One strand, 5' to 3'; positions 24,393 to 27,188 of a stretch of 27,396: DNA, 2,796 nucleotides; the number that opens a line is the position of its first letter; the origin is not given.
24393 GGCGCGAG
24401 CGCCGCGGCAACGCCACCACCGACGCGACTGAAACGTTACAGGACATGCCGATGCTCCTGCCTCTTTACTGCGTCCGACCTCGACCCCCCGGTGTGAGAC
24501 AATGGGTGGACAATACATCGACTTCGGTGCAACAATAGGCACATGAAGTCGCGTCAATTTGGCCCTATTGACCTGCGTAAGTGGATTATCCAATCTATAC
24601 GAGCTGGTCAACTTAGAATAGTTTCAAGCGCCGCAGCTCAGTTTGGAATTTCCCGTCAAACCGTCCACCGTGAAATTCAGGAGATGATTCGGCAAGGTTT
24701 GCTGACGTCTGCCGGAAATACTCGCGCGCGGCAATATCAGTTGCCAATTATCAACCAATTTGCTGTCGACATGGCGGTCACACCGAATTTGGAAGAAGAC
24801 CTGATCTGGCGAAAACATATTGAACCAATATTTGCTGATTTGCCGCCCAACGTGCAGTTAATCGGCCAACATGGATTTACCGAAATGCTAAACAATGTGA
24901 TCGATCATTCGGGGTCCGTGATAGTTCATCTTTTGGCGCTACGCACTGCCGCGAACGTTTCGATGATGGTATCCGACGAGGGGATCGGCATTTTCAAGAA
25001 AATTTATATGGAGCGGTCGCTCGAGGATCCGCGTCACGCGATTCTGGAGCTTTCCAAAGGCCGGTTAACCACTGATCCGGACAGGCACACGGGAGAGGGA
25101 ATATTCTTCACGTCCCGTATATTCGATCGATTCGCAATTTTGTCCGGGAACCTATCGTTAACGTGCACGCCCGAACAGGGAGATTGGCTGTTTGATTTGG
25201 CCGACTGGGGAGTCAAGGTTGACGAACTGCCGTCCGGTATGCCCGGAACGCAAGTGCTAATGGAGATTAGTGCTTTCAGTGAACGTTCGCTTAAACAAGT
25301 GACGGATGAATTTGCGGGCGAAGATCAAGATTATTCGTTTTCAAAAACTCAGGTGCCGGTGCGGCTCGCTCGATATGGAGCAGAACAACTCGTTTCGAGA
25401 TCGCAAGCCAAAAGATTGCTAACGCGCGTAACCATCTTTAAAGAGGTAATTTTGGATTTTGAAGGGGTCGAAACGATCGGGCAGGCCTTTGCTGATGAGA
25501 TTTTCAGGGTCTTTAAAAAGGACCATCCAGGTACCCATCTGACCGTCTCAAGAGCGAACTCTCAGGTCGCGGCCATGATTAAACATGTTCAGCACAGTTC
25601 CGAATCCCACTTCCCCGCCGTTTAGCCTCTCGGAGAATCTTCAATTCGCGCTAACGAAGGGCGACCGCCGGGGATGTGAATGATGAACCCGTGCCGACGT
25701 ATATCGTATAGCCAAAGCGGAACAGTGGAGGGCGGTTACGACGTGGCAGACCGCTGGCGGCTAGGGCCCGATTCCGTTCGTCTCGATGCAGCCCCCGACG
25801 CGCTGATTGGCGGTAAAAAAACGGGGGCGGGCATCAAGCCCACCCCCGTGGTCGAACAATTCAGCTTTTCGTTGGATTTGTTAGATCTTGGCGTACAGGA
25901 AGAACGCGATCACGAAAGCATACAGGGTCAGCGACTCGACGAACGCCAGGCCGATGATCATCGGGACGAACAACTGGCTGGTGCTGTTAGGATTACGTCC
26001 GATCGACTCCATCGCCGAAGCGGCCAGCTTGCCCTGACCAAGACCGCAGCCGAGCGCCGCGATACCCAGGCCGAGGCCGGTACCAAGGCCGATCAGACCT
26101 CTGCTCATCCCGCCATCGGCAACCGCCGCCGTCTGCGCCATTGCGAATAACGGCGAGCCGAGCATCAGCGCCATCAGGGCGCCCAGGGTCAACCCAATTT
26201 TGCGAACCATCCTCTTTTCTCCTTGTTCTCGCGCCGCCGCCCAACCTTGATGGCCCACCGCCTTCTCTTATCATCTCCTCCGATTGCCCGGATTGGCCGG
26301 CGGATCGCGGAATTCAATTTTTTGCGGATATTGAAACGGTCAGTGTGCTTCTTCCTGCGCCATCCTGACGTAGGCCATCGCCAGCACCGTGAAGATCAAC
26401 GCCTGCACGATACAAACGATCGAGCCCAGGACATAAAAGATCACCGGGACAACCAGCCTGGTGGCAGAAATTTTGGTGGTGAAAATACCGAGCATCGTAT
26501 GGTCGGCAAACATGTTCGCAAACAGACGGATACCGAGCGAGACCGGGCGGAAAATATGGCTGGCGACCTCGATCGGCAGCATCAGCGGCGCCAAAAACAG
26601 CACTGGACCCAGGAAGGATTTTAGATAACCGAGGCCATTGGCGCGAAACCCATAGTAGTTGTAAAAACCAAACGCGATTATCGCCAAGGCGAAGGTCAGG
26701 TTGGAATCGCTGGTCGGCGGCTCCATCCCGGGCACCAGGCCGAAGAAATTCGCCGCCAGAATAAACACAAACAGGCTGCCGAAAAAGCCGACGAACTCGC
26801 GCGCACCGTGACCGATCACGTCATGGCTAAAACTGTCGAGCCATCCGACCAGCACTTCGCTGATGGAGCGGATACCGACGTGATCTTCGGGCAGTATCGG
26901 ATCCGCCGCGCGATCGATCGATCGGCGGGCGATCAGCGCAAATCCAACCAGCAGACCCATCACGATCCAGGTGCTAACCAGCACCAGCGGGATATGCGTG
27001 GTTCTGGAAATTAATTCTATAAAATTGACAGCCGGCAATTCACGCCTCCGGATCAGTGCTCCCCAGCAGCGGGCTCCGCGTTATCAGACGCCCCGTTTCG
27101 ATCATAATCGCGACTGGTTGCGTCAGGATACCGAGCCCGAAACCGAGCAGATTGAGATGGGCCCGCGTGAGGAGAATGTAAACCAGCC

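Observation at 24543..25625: wHTH–GHKL kinase/ATPase–DUF4325(STAS-like) fusion: a self-contained 'partner-switching' module in one polypeptide, candidate novel one-gene system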

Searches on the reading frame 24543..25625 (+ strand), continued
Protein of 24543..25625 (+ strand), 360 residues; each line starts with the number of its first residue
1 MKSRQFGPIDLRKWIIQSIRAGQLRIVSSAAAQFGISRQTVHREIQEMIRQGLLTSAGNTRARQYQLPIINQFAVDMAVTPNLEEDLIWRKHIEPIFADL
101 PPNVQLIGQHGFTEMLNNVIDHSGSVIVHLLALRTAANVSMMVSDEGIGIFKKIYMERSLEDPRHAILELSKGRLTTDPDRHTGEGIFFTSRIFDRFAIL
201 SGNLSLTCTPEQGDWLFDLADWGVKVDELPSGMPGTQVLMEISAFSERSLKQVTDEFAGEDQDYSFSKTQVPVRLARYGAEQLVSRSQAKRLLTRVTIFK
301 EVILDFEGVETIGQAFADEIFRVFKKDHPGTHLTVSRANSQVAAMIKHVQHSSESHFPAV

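Call 85: search_protein_representatives(alignment_id=A1)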
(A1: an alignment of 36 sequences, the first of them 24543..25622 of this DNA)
Query: 36 sequences, 347 profile positions. Proteins with E-value up to 0.001 (for the whole library): 4229; up to 1e-10: 2705; up to 1e-30: 1261. The best 150 are listed.
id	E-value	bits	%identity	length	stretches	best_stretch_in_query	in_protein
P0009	8.0e-147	505.1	-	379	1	2-343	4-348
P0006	1.6e-146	504.1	-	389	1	1-344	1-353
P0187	2.3e-146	503.6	-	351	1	5-345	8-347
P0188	1.6e-145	500.9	-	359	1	5-343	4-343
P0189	1.4e-140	484.6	-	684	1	5-343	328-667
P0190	1.4e-137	474.8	-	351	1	1-345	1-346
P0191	1.1e-136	471.7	-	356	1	1-343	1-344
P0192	1.3e-136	471.6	-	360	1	8-343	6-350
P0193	2.5e-135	467.3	-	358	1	3-341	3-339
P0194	4.8e-135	466.4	-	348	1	7-345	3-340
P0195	8.6e-135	465.5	-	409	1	5-342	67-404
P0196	9.4e-135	465.4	-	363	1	5-344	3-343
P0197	4.7e-134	463.1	-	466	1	5-340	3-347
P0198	5.3e-134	462.9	-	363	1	4-343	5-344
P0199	6.4e-133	459.4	-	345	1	4-343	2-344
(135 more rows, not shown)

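Call 88: fold_search(model_id=the predicted structure, library=viral)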
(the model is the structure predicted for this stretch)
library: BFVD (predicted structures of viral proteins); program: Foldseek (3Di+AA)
matches with E <= 10: 1028; with E <= 0.001: 1
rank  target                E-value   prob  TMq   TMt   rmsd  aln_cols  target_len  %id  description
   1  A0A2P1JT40            9.3e-04  1.00  0.31  0.58  10.2       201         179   10  Histidine kinase/HSP90-like ATPase domain-containing protein [Streptomyces phage Nesbitt]
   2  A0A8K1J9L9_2          3.6e-03  0.10  0.10  0.05  18.1       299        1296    9  (no name in the UniProt tables at hand)
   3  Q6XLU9                5.4e-03  0.25  0.17  0.08  19.5       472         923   11  histidine kinase [Feldmannia irregularis virus a]
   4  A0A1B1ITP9            9.2e-03  0.96  0.17  0.16   6.4       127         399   14  (no name in the UniProt tables at hand)
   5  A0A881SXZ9            9.8e-03  0.91  0.16  0.30  16.7       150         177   11  DsRNA binding PKR inhibitor protein [Swinepox virus]
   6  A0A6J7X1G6            1.5e-02  0.69  0.24  0.22  18.2       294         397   13  histidine kinase [uncultured Caudovirales phage]
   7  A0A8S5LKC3            1.7e-02  0.16  0.14  0.13  20.4       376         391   10  DNA polymerase II small subunit [Siphoviridae sp. ctcPV5]
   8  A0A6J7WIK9            2.0e-02  0.77  0.13  0.19  17.8       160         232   16  HTH_ARSR domain containing protein [uncultured Caudovirales phage]
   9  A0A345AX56            2.1e-02  1.00  0.13  0.23   4.4        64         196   19  (no name in the UniProt tables at hand)
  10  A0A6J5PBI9            2.2e-02  1.00  0.15  0.47   4.2        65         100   22  Helix-turn-helix domain containing protein [uncultured Caudovirales phage]
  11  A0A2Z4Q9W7            3.0e-02  0.23  0.15  0.22  18.7       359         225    8  (no name in the UniProt tables at hand)
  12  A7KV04                4.8e-02  1.00  0.15  0.37   3.8        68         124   22  (no name in the UniProt tables at hand)
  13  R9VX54                4.8e-02  0.99  0.13  0.43   3.6        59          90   20  Uncharacterized protein [Serratia phage Eta]
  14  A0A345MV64            5.1e-02  0.97  0.11  0.42   4.8        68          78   19  (no name in the UniProt tables at hand)
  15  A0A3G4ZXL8            5.1e-02  0.41  0.22  0.13  19.0       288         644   11  histidine kinase [Edafosvirus sp.]
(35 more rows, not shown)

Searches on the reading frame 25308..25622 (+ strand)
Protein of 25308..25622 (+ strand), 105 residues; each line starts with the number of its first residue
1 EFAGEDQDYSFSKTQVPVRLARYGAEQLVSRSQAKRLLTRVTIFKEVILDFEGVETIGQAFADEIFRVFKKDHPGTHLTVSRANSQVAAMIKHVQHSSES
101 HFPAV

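Call 38: predict_structure(alignment_id=A3)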
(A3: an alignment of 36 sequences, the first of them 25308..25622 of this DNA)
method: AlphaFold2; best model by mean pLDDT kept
length: 105 residues; sequences in the alignment: 36
mean_pLDDT: 79.3   pTM: 0.68
mean pLDDT of the five models: 79.3, 77.6, 76.1, 75.0, 69.3
residues with pLDDT >= 90: 38; 70-90: 42; 50-70: 13; < 50: 12
segments of 3 or more residues with pLDDT < 50: 3-11
pLDDT, mean of each block of 10 residues (from residue 1): 44 69 72 85 87 91 92 90 93 84 51
secondary structure, 60 per line:
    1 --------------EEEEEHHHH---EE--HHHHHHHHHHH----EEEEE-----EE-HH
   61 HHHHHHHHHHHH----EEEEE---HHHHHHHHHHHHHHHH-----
elements in order: E15-19 H20-23 H31-41 E46-50 H59-72 E77-81 H85-100

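Call 65: search_solved_structures(query=A6, max_evalue=10, show_alignments=4)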
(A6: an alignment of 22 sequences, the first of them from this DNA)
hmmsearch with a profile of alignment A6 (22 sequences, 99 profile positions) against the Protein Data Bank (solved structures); distinct sequences matched with E-value up to 10: 1.
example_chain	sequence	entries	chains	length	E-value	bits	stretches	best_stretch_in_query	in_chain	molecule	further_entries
1x2i_A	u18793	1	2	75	0.28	14.5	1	23-64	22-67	Hef helicase/nuclease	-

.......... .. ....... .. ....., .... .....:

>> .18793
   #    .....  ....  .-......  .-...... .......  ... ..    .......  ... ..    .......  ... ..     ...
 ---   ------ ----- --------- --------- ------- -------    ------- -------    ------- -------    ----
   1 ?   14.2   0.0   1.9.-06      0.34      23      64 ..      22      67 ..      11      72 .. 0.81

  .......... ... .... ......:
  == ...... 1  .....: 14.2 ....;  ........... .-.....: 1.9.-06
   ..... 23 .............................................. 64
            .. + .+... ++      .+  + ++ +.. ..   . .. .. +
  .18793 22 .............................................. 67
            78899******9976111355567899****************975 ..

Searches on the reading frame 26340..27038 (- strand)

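Call 13: search_protein_families(library=pfam, proteins=[window:26340-27038:-], max_evalue=0.001)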
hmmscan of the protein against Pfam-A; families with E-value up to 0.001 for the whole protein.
window:26340-27038:- (232 aa): 1 family
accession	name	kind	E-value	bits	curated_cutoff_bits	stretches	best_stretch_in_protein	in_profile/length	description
PF00119.25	ATP-synt_A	-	2.3e-47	162.1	33.9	1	21-224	2-216/217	ATP synthase A chain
